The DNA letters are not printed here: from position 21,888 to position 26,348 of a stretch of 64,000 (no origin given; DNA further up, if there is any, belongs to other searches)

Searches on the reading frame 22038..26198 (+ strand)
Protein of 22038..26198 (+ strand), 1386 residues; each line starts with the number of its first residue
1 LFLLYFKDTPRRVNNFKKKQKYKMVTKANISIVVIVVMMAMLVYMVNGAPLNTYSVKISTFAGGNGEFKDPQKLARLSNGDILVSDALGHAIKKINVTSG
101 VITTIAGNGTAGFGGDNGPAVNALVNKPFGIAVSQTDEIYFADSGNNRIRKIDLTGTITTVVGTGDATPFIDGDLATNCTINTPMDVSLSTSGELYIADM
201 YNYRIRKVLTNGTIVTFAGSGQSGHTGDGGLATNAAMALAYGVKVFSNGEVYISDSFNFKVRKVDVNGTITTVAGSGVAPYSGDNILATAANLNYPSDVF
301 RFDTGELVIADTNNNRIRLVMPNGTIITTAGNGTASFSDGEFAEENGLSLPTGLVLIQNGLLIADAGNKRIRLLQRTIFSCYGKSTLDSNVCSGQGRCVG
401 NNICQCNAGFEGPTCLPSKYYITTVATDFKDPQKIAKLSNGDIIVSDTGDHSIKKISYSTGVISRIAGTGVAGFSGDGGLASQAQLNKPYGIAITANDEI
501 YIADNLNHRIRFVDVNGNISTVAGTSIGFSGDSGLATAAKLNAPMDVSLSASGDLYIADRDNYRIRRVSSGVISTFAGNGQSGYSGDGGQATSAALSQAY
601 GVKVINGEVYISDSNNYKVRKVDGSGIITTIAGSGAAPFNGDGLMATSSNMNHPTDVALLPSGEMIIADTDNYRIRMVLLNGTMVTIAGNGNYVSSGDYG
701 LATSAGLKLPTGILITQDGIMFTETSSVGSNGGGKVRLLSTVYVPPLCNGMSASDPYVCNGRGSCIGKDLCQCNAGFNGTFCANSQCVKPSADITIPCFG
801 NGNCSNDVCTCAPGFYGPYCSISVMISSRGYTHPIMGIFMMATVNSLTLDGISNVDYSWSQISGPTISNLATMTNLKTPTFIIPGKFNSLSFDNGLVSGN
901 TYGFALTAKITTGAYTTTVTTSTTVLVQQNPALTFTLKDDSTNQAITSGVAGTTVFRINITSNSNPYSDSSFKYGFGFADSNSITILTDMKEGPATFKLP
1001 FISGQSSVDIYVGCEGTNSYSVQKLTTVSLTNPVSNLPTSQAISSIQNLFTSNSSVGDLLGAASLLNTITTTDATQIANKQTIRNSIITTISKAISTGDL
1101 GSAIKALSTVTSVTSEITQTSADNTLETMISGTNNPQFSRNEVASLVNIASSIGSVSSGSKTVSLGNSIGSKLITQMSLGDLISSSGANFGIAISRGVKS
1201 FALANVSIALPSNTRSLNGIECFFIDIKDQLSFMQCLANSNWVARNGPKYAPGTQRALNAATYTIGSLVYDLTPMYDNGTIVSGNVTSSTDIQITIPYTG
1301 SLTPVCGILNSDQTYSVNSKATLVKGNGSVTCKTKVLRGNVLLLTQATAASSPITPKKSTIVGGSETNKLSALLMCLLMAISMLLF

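Call 13: search_protein_families(library=pfam, proteins=[window:22038-26198:+], max_evalue=0.01)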
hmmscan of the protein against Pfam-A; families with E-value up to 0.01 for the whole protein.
window:22038-26198:+ (1386 aa): 7 families
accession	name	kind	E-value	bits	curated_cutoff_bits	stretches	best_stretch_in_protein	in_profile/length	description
PF01436.27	NHL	-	2.7e-49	163.2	20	3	486-511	1-26/28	NHL repeat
PF25021.1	TEN_NHL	-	6e-48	164.1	27.1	5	475-525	130-178/357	Teneurin NHL domain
PF07974.19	EGF_2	-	8.4e-13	48.9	22.1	2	389-415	5-32/32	EGF-like domain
PF25024.1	EGF_TEN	-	3.2e-12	47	65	1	755-827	64-130/234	Teneurin EGF domain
PF23106.1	EGF_Teneurin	-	8.7e-11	42.1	24.3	2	798-822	5-29/30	Teneurin-like EGF domain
PF24684.1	Vgb_lyase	-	3.7e-05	23.1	50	0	127-160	98-131/290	Virginiamycin B lyase family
PF13449.12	Phytase-like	-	0.0014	19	27.6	0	130-164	72-106/284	Esterase-like activity of phytase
